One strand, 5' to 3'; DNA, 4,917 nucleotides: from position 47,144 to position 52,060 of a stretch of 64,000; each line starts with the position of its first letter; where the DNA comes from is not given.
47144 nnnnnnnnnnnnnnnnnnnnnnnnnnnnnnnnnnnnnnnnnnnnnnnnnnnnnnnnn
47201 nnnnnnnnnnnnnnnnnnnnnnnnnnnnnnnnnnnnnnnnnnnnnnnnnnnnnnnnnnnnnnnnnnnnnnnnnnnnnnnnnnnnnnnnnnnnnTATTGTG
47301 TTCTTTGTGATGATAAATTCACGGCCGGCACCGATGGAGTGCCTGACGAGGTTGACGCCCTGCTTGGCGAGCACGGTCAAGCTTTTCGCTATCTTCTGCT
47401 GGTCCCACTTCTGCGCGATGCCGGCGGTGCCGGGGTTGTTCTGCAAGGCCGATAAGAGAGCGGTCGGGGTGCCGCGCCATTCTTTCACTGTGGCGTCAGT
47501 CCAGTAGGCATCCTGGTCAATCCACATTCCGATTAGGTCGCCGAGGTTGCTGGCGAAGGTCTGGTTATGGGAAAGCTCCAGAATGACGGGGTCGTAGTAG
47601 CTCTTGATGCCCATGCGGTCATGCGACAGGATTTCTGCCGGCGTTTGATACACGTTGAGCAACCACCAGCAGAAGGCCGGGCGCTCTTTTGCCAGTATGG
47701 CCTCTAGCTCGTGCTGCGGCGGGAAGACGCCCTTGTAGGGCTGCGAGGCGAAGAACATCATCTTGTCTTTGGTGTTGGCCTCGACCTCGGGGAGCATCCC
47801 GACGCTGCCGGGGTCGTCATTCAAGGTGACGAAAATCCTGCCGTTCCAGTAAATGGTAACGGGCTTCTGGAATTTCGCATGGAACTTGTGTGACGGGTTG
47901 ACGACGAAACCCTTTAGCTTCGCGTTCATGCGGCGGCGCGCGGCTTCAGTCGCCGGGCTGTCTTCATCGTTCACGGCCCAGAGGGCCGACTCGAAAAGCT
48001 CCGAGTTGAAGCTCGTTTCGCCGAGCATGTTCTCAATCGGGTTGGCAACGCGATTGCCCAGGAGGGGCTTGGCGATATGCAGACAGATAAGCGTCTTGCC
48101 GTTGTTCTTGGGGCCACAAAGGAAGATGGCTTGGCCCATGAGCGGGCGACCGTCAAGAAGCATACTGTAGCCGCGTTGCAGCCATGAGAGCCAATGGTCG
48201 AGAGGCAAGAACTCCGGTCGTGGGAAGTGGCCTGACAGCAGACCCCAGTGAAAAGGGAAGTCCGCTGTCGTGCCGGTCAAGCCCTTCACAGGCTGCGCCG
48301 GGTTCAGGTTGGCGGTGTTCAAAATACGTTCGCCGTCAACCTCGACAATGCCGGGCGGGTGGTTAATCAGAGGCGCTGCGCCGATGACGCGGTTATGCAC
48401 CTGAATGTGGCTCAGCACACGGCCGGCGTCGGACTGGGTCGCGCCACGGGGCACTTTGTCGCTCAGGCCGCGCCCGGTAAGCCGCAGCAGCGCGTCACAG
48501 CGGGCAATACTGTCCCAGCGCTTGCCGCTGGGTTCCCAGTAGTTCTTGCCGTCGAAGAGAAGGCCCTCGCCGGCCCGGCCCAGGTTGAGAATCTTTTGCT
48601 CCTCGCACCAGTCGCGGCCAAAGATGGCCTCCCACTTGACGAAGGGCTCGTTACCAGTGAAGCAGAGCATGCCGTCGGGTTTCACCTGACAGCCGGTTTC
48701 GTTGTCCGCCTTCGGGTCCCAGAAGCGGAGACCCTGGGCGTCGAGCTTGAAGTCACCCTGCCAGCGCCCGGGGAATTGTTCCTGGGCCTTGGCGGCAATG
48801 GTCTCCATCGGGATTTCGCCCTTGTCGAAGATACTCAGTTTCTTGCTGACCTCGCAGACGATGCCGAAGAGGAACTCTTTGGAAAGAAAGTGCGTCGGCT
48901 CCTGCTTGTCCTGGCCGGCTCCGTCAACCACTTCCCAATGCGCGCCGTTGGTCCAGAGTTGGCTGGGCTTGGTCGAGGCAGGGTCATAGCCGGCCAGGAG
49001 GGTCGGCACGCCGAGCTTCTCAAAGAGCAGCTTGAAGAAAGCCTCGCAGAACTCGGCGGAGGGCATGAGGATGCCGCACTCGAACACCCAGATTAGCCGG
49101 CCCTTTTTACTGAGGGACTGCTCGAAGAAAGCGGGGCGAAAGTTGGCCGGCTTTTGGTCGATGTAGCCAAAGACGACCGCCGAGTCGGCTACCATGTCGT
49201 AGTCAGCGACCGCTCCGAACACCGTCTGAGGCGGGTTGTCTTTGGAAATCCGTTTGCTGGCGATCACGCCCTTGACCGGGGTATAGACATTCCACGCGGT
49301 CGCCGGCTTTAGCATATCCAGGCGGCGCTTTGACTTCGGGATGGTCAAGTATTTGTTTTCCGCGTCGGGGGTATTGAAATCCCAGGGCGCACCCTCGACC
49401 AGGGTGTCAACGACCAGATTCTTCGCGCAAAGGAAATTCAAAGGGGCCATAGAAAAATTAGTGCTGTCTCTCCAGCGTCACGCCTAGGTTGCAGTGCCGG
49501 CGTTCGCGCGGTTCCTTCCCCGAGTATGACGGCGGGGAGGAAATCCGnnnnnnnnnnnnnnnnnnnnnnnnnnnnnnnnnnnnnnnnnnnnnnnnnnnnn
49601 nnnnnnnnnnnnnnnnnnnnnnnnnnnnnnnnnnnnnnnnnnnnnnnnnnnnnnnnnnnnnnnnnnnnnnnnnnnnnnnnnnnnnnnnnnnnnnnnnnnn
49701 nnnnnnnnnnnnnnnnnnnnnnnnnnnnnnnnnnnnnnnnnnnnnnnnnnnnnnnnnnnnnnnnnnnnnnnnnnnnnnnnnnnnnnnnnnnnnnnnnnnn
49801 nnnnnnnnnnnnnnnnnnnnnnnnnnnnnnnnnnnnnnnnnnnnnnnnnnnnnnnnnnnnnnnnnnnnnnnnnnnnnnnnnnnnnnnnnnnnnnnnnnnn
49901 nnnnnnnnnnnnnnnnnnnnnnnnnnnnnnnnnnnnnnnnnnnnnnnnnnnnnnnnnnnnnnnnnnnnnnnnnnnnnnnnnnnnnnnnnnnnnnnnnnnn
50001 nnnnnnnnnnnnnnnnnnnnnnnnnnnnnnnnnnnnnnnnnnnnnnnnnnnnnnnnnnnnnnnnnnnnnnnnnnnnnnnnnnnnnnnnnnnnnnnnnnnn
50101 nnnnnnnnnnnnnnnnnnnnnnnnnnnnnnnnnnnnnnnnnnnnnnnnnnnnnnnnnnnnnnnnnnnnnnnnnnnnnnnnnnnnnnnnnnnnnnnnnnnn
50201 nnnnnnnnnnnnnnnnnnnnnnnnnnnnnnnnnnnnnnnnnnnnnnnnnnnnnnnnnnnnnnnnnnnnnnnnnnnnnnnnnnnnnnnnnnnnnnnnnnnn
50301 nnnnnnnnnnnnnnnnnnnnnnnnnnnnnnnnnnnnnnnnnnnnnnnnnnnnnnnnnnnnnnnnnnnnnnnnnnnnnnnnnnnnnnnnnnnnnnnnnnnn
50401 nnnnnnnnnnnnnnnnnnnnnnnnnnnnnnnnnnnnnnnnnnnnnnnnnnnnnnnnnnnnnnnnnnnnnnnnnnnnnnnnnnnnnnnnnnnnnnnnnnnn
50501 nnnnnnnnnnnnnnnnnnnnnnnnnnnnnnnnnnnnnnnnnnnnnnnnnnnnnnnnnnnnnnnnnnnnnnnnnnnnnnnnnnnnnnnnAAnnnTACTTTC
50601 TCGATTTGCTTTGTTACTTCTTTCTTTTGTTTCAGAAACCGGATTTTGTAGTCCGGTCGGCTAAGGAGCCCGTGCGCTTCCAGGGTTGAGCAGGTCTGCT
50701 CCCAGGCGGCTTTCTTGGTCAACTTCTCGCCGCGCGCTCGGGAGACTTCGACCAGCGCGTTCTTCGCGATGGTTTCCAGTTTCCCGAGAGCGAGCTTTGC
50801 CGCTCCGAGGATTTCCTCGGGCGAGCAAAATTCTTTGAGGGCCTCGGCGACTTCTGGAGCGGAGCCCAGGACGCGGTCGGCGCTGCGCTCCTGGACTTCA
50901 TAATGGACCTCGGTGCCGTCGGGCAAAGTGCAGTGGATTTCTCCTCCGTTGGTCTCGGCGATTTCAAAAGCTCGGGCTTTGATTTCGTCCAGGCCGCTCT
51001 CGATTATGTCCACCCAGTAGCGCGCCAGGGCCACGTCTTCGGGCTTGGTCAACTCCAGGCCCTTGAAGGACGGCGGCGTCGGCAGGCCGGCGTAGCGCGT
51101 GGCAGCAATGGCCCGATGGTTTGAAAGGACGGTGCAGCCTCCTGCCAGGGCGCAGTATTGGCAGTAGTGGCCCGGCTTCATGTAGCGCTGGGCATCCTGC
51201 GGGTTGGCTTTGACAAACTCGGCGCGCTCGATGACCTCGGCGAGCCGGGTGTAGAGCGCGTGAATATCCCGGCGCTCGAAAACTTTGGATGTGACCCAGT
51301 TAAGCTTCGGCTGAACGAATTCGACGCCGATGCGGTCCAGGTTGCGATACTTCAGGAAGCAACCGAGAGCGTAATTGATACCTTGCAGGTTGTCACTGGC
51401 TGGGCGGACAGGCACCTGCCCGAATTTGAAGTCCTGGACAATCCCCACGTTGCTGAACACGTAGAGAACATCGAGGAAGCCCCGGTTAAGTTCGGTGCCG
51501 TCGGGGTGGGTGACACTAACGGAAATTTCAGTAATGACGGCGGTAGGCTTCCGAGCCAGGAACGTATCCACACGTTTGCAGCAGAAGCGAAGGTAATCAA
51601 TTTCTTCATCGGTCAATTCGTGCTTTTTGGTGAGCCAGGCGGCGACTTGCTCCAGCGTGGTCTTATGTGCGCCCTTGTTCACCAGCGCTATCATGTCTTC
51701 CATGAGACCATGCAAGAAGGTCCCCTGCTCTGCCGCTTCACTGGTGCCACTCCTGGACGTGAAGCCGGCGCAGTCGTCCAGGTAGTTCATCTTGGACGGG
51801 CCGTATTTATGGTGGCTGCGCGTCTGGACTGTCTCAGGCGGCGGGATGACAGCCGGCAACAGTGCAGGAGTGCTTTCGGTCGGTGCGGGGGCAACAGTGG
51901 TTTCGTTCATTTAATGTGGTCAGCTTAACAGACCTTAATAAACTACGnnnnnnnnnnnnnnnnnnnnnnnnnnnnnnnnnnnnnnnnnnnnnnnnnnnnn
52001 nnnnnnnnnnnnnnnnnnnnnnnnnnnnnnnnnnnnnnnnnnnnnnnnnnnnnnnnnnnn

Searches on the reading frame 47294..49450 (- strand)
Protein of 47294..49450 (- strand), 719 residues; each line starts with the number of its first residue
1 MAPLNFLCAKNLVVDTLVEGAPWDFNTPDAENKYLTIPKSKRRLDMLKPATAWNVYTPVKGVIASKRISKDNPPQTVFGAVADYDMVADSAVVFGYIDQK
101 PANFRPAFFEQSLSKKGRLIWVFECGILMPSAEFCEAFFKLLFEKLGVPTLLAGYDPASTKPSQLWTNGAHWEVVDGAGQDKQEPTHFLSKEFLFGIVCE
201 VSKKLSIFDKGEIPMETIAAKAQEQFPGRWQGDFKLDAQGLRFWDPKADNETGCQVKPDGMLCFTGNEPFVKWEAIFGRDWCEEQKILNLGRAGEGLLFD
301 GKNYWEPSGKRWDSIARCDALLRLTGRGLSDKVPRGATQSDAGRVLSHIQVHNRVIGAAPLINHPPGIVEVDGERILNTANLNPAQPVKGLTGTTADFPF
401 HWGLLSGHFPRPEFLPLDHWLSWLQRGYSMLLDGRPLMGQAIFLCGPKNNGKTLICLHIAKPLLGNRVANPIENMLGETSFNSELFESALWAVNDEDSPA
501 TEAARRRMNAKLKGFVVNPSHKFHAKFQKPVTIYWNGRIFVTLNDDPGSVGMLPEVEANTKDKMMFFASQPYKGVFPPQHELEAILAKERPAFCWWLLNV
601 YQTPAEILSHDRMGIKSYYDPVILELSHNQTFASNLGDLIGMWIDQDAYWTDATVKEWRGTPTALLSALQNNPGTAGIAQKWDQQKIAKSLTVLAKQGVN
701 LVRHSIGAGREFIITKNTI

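Call 67: search_protein_families(library=pfam, proteins=[window:47294-49450:-], max_evalue=0.01)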
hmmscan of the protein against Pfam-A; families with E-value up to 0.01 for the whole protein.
window:47294-49450:- (719 aa): 1 family
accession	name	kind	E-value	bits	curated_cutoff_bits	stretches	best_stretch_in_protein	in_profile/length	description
PF19263.5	DUF5906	-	2.3e-08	35.1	27.6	1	444-546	1-103/114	Family of unknown function (DUF5906)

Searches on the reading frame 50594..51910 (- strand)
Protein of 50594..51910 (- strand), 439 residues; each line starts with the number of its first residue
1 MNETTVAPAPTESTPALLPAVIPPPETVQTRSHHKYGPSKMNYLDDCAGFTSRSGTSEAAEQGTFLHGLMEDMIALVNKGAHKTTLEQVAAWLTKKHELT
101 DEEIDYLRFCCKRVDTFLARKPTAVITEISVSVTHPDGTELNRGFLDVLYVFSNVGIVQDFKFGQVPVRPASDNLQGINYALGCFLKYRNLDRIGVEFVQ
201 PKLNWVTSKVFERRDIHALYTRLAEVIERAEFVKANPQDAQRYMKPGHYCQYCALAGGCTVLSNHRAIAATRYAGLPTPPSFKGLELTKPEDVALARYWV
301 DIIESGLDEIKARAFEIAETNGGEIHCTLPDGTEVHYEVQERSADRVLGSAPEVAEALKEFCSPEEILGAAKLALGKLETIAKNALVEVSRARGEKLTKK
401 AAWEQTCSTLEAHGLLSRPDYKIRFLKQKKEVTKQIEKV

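Call 67: search_protein_families(library=pfam, proteins=[window:50594-51910:-], max_evalue=0.01)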
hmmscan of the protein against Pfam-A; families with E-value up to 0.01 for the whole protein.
window:50594-51910:- (439 aa): 2 families
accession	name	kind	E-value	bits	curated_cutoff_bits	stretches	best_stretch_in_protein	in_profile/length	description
PF10926.14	DUF2800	-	1.4e-16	61.1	21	1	56-363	29-318/368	Protein of unknown function (DUF2800)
PF12705.13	PDDEXK_1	-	1.8e-05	25.3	22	1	58-259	30-246/247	PD-(D/E)XK nuclease superfamily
